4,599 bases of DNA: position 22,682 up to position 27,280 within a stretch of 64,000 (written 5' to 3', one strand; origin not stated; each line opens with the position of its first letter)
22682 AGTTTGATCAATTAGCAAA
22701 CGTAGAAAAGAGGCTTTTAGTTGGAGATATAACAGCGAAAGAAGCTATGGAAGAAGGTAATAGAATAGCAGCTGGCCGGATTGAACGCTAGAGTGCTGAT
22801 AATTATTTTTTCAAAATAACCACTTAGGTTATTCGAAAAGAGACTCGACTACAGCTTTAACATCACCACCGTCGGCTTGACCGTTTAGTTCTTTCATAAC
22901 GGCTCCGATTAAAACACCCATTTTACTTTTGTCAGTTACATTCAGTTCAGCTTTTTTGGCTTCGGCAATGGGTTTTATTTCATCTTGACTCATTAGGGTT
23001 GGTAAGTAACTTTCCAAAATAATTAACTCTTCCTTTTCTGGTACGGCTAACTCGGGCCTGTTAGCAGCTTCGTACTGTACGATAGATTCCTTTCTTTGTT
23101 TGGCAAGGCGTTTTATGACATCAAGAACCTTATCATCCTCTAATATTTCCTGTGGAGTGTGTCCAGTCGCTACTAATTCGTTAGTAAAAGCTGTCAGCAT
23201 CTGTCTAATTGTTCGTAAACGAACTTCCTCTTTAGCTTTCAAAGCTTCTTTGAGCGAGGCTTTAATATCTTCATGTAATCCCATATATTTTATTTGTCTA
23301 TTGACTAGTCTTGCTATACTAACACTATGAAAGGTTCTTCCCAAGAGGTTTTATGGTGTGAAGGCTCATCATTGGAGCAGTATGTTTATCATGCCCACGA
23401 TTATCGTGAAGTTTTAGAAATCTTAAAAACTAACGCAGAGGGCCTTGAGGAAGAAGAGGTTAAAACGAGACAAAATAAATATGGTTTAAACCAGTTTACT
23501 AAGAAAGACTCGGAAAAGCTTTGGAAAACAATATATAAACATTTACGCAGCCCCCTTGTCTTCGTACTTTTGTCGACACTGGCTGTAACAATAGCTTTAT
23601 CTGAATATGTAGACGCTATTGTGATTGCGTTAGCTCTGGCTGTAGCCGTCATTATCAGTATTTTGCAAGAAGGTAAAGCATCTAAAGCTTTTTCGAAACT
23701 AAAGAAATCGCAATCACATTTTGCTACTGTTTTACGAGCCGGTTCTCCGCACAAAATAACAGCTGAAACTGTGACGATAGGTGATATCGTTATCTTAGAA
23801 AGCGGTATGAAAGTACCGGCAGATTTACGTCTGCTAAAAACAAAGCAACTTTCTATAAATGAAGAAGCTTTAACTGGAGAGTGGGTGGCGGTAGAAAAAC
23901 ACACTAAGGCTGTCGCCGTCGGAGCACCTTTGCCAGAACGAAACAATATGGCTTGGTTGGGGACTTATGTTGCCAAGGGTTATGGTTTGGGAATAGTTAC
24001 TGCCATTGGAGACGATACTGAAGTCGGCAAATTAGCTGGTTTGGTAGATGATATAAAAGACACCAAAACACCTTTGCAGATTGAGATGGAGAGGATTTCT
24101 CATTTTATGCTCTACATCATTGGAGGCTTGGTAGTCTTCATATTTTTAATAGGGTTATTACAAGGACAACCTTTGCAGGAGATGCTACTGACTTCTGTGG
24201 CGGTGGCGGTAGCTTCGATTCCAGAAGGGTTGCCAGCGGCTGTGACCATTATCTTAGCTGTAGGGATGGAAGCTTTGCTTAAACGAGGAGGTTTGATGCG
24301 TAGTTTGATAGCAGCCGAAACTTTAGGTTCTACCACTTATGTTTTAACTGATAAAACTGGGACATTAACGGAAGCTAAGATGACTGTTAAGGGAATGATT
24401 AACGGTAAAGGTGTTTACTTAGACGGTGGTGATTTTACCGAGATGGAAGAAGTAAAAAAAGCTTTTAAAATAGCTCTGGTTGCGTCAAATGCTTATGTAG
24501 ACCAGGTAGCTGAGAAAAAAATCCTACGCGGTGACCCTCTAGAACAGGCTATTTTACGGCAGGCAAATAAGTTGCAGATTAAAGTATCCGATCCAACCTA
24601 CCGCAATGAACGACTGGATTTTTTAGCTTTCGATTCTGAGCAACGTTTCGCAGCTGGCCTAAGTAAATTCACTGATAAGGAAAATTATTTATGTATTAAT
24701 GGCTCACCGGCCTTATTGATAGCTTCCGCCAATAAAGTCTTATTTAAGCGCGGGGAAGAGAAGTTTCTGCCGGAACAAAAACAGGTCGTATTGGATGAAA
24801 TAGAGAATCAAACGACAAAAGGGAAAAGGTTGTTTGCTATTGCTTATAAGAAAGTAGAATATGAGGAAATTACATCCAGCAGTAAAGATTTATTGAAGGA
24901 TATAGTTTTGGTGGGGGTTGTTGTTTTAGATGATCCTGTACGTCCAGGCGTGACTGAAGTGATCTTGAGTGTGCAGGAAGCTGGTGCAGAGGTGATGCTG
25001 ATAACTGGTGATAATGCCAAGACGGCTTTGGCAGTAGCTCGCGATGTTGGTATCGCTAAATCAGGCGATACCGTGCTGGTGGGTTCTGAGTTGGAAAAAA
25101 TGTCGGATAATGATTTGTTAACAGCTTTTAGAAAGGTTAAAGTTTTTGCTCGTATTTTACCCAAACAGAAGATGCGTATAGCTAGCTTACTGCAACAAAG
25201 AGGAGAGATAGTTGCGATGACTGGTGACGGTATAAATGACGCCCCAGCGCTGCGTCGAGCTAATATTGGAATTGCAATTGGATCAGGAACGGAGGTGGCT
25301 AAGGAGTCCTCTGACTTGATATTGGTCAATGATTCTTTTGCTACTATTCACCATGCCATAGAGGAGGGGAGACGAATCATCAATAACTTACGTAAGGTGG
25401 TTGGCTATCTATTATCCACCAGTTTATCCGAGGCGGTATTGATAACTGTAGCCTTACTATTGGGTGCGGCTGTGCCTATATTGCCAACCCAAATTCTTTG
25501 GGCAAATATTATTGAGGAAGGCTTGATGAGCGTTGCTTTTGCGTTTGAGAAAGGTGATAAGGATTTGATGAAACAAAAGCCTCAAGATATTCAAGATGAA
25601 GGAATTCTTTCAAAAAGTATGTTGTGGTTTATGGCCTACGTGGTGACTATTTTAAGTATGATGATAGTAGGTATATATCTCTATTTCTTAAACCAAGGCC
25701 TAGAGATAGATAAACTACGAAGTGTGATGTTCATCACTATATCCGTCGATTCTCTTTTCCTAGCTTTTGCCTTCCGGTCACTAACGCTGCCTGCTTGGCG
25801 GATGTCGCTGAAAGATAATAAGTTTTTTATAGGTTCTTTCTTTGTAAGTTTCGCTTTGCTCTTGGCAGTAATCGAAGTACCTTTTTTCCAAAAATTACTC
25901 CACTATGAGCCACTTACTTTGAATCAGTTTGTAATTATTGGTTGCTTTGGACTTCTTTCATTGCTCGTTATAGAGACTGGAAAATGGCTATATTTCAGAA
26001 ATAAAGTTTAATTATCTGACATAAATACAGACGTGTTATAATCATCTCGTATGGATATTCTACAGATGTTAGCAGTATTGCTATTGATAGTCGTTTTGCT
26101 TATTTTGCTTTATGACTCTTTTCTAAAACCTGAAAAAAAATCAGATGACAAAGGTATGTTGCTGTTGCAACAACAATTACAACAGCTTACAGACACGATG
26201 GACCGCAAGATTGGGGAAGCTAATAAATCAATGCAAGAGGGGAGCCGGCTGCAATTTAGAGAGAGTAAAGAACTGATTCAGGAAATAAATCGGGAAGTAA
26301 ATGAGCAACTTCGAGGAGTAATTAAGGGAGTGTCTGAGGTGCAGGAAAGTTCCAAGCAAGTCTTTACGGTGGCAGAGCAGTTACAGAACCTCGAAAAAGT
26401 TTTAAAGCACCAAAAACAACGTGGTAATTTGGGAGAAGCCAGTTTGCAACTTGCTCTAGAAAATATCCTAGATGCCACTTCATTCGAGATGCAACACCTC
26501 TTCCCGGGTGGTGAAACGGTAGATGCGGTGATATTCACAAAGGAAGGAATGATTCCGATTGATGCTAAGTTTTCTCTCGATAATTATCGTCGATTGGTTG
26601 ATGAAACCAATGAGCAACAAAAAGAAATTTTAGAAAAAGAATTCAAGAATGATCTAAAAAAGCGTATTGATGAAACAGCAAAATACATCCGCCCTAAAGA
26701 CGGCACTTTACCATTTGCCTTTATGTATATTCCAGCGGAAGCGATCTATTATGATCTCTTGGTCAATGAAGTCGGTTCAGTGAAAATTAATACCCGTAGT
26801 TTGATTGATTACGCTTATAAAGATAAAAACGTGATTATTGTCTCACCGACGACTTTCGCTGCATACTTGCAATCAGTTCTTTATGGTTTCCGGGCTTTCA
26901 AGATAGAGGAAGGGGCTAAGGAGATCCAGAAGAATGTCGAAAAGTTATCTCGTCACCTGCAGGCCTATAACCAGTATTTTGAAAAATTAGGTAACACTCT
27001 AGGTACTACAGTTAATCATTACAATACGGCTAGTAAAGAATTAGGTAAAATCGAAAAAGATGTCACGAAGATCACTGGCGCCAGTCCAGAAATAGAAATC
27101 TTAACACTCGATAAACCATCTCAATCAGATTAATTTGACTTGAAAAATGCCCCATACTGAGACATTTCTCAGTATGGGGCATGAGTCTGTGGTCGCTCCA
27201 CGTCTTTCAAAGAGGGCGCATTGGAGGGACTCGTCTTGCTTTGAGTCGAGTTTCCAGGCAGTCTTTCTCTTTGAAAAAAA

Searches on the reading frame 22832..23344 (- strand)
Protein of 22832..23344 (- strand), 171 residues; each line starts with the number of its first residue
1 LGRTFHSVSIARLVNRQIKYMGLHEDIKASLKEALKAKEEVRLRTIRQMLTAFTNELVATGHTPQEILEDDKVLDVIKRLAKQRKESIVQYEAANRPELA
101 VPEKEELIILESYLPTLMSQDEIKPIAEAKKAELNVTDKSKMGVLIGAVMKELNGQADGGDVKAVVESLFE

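Call 65: search_protein_families(library=pfam, proteins=[window:22832-23344:-], max_evalue=0.00001)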
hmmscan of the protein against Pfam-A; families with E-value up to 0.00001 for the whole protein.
window:22832-23344:- (171 aa): 1 family
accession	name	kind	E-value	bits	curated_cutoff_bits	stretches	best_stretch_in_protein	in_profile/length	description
PF09424.15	YqeY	-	1.9e-37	128.9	27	1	25-168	2-141/143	Yqey-like protein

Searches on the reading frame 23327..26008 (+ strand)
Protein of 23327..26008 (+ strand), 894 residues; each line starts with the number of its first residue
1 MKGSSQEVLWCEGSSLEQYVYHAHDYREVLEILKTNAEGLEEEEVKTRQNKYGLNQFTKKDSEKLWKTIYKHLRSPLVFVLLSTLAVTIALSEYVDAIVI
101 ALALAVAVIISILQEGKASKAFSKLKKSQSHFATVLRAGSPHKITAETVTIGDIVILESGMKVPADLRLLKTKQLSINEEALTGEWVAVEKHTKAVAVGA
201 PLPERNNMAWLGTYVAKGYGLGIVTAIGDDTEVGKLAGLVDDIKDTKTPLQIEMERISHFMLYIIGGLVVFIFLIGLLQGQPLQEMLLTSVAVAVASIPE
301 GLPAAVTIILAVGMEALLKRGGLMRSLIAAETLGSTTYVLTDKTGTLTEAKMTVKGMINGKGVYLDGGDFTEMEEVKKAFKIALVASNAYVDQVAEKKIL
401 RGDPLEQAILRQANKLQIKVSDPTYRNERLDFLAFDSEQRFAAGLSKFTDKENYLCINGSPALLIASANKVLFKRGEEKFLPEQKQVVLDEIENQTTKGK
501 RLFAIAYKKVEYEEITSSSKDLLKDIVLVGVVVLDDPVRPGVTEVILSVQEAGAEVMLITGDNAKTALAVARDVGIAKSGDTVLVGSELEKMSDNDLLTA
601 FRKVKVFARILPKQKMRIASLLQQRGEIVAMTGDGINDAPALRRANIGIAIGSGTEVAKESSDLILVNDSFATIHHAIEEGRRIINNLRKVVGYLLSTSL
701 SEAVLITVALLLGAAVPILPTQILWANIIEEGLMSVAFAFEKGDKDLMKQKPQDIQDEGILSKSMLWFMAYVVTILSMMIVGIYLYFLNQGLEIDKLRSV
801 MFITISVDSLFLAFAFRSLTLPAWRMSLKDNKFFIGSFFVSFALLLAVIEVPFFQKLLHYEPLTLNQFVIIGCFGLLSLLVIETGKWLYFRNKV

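Call 66: search_protein_families(library=pfam, proteins=[window:23327-26008:+], max_evalue=0.00001)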
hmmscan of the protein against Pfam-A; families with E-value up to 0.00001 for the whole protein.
window:23327-26008:+ (894 aa): 5 families
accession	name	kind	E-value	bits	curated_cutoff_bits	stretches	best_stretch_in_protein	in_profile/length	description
PF00122.25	E1-E2_ATPase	-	7.8e-46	156.3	28.1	1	129-319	3-180/181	E1-E2 ATPase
PF00689.26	Cation_ATPase_C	-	3.8e-36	124.9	27.3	1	716-888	2-175/175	Cation transporting ATPase, C-terminus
PF00702.32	Hydrolase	-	4.1e-19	70.2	26.4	1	339-646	4-191/191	haloacid dehalogenase-like hydrolase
PF00690.31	Cation_ATPase_N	-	3.9e-13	49.3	20.4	1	21-83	1-64/69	Cation transporter/ATPase, N-terminus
PF13246.12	Cation_ATPase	-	4e-06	27.2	21.7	1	389-468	6-88/91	Cation transport ATPase (P-type)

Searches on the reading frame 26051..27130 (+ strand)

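Call 66: search_protein_families(library=pfam, proteins=[window:26051-27130:+], max_evalue=0.00001)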
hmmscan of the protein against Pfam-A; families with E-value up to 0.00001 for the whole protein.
window:26051-27130:+ (360 aa): 1 family
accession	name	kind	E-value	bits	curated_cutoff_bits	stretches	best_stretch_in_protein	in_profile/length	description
PF02646.22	RmuC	-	1e-49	169.7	26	1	67-341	12-281/291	RmuC family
